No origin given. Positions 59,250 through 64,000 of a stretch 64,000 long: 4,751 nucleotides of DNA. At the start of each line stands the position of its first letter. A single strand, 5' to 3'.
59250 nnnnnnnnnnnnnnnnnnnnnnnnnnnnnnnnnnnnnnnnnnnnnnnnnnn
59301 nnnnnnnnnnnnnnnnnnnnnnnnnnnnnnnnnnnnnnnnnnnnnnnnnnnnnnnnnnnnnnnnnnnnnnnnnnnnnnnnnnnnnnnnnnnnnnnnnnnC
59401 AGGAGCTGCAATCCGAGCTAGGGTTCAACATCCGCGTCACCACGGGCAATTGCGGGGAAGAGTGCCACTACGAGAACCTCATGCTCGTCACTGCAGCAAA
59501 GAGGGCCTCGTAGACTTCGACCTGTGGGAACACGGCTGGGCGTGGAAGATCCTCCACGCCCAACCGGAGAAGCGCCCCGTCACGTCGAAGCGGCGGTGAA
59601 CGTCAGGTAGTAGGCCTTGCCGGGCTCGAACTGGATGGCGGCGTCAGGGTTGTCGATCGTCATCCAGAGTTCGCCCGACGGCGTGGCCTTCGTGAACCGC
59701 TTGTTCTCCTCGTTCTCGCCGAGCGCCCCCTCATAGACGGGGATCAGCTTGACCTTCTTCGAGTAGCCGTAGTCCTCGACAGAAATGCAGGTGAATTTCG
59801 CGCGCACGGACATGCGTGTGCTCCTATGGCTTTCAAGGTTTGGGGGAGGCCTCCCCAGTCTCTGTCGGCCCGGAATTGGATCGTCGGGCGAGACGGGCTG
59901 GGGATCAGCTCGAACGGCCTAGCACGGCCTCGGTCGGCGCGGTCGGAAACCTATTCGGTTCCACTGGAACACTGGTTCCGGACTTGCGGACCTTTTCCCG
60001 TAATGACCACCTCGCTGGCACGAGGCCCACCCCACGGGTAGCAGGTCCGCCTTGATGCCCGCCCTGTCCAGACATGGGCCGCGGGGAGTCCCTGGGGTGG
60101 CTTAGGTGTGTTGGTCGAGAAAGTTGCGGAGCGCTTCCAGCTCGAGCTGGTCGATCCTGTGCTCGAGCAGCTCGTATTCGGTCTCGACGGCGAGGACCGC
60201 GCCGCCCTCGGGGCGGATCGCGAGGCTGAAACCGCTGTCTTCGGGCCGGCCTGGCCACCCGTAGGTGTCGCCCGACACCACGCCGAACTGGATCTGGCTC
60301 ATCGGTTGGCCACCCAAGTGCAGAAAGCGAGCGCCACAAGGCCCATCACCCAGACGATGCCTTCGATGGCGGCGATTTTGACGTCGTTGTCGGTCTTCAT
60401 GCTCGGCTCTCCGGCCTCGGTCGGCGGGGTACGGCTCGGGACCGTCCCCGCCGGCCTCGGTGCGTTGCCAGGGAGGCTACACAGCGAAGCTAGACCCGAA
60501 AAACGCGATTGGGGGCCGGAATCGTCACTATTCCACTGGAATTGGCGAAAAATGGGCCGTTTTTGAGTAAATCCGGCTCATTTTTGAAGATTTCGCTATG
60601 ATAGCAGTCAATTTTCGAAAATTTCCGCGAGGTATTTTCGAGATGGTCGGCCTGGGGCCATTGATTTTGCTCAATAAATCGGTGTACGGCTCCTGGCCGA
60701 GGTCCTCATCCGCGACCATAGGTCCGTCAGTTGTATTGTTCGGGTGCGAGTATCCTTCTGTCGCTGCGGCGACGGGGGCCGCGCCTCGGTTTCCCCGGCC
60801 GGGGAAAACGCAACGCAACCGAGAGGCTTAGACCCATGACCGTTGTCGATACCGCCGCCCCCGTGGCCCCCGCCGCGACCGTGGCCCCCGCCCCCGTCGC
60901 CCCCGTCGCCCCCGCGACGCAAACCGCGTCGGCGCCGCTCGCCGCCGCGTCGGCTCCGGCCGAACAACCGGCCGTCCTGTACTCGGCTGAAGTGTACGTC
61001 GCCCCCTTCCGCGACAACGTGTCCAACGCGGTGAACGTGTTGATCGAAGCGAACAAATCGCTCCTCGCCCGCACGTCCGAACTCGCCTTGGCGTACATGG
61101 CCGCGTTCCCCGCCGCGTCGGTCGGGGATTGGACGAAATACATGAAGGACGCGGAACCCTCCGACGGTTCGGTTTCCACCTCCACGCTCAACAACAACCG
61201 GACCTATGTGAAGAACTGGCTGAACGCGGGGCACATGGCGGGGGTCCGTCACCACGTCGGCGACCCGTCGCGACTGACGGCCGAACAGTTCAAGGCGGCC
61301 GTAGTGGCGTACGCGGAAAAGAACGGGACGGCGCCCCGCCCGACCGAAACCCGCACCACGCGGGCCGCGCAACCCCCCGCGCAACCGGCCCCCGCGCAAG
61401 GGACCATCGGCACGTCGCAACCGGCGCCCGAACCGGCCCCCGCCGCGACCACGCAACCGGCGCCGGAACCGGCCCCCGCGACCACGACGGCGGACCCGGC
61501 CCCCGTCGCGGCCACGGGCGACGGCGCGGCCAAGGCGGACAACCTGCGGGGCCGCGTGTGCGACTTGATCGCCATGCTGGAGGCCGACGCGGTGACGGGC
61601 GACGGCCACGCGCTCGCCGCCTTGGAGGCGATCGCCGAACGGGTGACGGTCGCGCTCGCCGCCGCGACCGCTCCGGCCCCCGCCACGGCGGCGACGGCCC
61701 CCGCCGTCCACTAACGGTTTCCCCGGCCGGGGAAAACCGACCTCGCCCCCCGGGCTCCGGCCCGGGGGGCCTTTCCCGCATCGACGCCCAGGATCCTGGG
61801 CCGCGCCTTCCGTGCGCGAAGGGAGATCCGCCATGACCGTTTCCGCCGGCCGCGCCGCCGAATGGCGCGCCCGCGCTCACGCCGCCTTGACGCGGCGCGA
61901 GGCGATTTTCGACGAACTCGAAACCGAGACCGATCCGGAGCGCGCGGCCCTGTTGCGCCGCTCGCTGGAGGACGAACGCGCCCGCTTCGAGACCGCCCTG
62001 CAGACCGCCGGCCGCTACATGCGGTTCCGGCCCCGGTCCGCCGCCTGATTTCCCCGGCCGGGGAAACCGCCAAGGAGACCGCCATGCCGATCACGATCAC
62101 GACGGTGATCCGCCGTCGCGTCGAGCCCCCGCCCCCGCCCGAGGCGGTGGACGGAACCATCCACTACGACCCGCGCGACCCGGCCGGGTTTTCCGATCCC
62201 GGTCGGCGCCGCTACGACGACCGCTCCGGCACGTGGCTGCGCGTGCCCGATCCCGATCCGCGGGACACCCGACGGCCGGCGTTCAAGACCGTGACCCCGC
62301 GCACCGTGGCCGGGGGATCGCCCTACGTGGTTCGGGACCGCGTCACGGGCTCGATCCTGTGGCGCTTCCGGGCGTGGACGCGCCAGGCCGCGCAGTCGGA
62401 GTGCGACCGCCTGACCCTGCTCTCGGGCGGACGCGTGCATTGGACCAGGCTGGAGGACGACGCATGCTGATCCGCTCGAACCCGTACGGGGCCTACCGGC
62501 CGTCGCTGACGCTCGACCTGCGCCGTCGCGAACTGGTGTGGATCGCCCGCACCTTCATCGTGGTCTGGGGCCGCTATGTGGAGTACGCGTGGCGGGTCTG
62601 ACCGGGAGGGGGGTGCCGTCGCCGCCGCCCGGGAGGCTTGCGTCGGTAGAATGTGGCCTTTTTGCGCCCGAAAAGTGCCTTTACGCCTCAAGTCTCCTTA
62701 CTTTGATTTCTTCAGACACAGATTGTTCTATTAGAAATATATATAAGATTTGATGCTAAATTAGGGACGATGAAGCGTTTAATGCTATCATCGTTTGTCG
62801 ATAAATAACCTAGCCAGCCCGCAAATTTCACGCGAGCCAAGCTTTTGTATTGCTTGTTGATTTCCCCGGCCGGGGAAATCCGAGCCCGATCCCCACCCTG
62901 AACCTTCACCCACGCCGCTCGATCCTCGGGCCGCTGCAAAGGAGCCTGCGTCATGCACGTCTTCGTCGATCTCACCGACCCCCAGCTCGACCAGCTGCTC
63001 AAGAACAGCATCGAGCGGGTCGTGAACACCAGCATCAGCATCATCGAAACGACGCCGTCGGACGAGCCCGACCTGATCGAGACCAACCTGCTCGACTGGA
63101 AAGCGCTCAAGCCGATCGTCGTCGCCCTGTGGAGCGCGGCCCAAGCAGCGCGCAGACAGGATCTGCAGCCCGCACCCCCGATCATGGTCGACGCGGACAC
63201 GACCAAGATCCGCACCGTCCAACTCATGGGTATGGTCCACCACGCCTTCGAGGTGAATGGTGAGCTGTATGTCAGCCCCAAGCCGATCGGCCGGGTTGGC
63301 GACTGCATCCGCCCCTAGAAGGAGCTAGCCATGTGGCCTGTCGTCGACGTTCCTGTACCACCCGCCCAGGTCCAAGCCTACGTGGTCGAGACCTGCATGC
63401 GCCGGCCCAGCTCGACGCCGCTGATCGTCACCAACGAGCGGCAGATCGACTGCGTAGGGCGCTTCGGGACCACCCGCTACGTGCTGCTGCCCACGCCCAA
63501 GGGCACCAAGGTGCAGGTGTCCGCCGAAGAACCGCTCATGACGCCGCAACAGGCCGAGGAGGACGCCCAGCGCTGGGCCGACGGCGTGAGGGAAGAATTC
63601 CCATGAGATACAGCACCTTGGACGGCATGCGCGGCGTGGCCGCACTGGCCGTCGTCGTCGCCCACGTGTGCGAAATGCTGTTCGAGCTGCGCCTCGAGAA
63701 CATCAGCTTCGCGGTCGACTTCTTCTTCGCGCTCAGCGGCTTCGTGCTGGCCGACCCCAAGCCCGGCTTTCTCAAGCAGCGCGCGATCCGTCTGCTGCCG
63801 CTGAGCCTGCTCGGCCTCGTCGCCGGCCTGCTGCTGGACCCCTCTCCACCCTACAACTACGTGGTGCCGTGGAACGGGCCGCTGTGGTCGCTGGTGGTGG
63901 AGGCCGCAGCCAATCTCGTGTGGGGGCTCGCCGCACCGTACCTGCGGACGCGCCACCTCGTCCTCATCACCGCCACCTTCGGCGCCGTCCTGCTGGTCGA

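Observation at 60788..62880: Cassette-like array: four small genes each preceded by the perfect palindrome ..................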

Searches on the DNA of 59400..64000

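Call 94: search_rna_families(source=window, start=59400, end=64000, threshold=evalue, max_evalue=1)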
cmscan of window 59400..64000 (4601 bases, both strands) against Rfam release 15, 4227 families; matches with E-value up to 1: 1.
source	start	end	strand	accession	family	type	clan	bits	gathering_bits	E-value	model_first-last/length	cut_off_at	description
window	61716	61781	+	RF00236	ctRNA_pGA1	Gene; antisense;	-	27.3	45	0.02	1-79/79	no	ctRNA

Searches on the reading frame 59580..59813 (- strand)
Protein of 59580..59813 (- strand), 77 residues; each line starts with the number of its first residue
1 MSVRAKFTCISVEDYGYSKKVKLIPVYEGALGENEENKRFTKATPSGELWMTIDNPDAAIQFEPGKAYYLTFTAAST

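Call 10: search_protein_families(library=pfam, proteins=[window:59580-59813:-], max_evalue=0.01)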
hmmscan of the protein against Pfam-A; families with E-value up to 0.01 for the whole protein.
window:59580-59813:- (77 aa): 0 families

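Call 11: search_protein_families(library=phrogs, proteins=[window:59580-59813:-], max_evalue=0.01)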
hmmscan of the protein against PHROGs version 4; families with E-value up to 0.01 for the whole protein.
window:59580-59813:- (77 aa): 1 family
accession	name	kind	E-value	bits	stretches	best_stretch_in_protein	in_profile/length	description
phrog_6978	-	unknown function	1.8e-11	45.1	1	1-75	210-282/284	-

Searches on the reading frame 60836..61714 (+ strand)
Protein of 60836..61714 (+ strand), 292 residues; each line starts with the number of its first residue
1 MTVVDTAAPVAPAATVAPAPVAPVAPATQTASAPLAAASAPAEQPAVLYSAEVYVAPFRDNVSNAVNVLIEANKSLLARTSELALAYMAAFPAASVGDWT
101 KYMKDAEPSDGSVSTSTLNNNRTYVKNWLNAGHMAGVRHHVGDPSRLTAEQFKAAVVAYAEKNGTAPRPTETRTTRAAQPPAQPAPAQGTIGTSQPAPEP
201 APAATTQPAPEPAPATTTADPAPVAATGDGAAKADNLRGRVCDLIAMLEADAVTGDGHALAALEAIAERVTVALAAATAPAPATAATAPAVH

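Call 10: search_protein_families(library=pfam, proteins=[window:60836-61714:+], max_evalue=0.01)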
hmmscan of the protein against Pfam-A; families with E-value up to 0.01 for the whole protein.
window:60836-61714:+ (292 aa): 0 families

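Call 11: search_protein_families(library=phrogs, proteins=[window:60836-61714:+], max_evalue=0.01)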
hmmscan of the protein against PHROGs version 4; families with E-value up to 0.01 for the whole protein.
window:60836-61714:+ (292 aa): 0 families

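Call 56: find_homologous_proteins(query=window:60836-61714:+, max_evalue=0.001)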
Query window:60836-61714:+ (292 aa): 1 proteins with E <= 0.001 among 8000 candidates.
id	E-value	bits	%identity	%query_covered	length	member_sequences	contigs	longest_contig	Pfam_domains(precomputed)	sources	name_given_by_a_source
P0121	1.1e-171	587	100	100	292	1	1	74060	-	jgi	jgi:hypothetical protein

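Call 61: search_protein_families(library=pfam, alignment_id=A3, max_evalue=1)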
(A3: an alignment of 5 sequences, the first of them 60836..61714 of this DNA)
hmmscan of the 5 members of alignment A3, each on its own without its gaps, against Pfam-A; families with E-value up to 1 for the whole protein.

A. member 1, window:60836-61714:+ (292 aa): 0 families

B. families by the number of members that match (of 5 scanned): 3 families
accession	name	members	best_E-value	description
PF13193.12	AMP-binding_C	1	0.14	AMP-binding enzyme C-terminal domain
PF18016.8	SAM_3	1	0.25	SAM domain (Sterile alpha motif)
PF19840.4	DUF6317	1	0.31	Family of unknown function (DUF6317)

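Call 62: search_solved_structures(query=A3, max_evalue=1)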
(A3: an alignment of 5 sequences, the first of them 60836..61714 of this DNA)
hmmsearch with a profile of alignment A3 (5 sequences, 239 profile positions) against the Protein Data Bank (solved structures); distinct sequences matched with E-value up to 1: 0.

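Call 68: predict_structure(protein=window:60836-61714:+)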
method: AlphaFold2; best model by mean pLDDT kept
length: 292 residues; sequences in the alignment: 1
mean_pLDDT: 45.1   pTM: 0.23
mean pLDDT of the five models: 45.1, 44.8, 44.7, 43.8, 42.3
residues with pLDDT >= 90: 0; 70-90: 0; 50-70: 64; < 50: 228
segments of 3 or more residues with pLDDT < 50: 1-5, 7-10, 12-18, 25-31, 33-122, 164-187, 191-193, 195-197, 213-234, 243-263, 276-292
pLDDT, mean of each block of 10 residues (from residue 1): 42 47 48 42 39 39 41 39 42 43 44 44 50 53 51 55 44 34 46 50 50 46 43 49 47 42 50 48 40 33
secondary structure, 60 per line:
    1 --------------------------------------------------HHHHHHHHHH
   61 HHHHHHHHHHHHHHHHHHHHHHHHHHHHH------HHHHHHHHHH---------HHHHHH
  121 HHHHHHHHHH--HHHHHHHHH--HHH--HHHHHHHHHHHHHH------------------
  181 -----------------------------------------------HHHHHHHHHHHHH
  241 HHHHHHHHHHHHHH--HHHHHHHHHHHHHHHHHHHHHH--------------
elements in order: H51-89 H96-105 H115-130 H133-141 H149-162 H228-254 H257-278

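Call 77: search_protein_representatives(protein=window:60836-61714:+)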
Query: 292 residues. Proteins with E-value up to 0.001 (for the whole library): 1; up to 1e-10: 1; up to 1e-30: 1. The best 1 are listed.
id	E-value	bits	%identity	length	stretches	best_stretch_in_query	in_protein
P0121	3.3e-172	587.4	100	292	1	1-292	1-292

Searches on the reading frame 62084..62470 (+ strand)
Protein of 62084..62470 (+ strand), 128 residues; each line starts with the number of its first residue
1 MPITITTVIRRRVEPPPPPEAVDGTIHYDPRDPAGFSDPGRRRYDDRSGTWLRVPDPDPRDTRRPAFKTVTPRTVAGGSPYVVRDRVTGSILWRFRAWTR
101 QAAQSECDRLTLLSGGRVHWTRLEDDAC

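Call 10: search_protein_families(library=pfam, proteins=[window:62084-62470:+], max_evalue=0.01)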
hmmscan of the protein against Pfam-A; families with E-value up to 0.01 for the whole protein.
window:62084-62470:+ (128 aa): 0 families

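Call 11: search_protein_families(library=phrogs, proteins=[window:62084-62470:+], max_evalue=0.01)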
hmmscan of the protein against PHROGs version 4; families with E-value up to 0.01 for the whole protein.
window:62084-62470:+ (128 aa): 0 families

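Call 57: find_homologous_proteins(query=window:62084-62470:+, max_evalue=0.001)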
Query window:62084-62470:+ (128 aa): 1 proteins with E <= 0.001 among 21 candidates.
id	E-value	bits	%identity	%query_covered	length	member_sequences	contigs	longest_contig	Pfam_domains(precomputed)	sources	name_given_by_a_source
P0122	2.5e-81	288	100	100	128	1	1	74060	-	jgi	jgi:hypothetical protein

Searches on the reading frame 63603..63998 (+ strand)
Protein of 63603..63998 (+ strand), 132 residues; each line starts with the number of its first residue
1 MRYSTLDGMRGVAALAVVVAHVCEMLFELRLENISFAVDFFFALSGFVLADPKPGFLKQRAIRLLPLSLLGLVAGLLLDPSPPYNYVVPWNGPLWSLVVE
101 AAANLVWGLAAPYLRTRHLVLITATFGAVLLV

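Call 10: search_protein_families(library=pfam, proteins=[window:63603-63998:+], max_evalue=0.01)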
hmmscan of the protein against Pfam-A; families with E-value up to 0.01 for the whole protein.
window:63603-63998:+ (132 aa): 3 families
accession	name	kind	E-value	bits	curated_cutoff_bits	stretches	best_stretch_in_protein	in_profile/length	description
PF01757.29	Acyl_transf_3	-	7.4e-16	58.5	31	1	6-131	4-162/326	Acyltransferase domain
PF10129.15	OpgC_C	-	0.001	18.5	21.4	1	3-49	2-51/358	OpgC protein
PF07786.18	HGSNAT_cat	-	0.0098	15.9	22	1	2-44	1-43/222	Heparan-alpha-glucosaminide N-acetyltransferase, catalytic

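Call 11: search_protein_families(library=phrogs, proteins=[window:63603-63998:+], max_evalue=0.01)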
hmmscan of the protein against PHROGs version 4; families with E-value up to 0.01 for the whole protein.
window:63603-63998:+ (132 aa): 2 families
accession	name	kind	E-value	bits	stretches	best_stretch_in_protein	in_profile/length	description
phrog_3333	-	other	9.2e-12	45.6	1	3-78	6-99/372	O-acetyltransferase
phrog_6705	-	moron, auxiliary metabolic gene and host takeover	0.00022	20.6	1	5-73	11-86/647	O-antigen acetylase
